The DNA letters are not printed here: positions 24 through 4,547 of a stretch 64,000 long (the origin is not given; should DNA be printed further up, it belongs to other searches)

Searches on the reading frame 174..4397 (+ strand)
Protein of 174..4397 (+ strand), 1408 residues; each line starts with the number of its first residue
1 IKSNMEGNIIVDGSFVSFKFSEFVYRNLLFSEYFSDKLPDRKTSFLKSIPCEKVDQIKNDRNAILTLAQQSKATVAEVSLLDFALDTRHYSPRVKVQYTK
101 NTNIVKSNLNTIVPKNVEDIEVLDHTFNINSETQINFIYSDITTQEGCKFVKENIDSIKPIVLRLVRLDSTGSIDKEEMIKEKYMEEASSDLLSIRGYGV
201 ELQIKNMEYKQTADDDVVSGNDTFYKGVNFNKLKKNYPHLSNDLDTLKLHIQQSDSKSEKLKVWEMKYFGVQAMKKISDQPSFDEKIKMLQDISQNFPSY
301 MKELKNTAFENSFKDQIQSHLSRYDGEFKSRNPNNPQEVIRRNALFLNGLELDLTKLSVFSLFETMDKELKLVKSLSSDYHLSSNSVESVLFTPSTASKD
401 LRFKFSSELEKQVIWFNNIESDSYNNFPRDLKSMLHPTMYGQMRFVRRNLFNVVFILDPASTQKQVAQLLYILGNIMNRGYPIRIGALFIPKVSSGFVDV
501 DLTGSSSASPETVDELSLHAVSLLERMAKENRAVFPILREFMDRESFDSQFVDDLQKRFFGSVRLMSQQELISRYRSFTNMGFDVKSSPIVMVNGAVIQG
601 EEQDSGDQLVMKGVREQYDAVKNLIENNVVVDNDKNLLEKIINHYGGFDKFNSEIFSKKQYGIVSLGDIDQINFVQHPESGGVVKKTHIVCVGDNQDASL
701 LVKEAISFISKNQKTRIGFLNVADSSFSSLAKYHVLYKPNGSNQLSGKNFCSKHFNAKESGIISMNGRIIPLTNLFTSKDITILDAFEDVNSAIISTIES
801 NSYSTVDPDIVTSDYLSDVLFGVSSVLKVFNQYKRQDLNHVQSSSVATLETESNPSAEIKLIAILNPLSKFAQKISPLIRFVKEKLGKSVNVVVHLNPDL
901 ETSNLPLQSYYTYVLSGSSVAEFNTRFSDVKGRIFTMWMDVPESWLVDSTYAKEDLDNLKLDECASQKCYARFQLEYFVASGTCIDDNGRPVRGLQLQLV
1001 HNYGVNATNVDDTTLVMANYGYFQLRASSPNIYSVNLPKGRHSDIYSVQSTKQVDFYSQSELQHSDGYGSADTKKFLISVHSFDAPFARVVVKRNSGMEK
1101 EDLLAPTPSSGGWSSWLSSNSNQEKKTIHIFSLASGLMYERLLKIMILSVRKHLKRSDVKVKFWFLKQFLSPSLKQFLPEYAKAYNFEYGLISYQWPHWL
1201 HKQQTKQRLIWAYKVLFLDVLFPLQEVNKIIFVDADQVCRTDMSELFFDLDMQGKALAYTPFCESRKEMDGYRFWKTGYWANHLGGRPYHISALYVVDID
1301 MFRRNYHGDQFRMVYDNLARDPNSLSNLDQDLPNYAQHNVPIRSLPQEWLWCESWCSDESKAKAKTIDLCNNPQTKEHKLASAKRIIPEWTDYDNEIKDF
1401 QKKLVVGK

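Call 53: search_protein_families(library=pfam, proteins=[window:174-4397:+], max_evalue=0.001)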
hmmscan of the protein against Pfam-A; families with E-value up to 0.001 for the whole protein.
window:174-4397:+ (1408 aa): 6 families
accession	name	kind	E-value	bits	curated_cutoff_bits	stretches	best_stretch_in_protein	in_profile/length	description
PF18404.7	Glyco_transf_24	-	2.8e-131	437.2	25.7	1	1128-1399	1-267/268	Glucosyltransferase 24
PF18402.7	Thioredoxin_14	-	1.6e-31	110.6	30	1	407-653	7-253/255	Thioredoxin-like domain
PF18401.7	Thioredoxin_13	-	7.5e-21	74.8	26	1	256-396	4-127/136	Thioredoxin-like domain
PF06427.17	UDP-g_GGTase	-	2.3e-18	66.7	26.2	1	982-1104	2-107/108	UDP-glucose:Glycoprotein Glucosyltransferase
PF01501.26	Glyco_transf_8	-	5.8e-06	26.5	24.3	1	1144-1260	15-131/253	Glycosyl transferase family 8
PF18403.7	Thioredoxin_15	-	0.00085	19.8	27.4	0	671-726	15-70/207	Thioredoxin-like domain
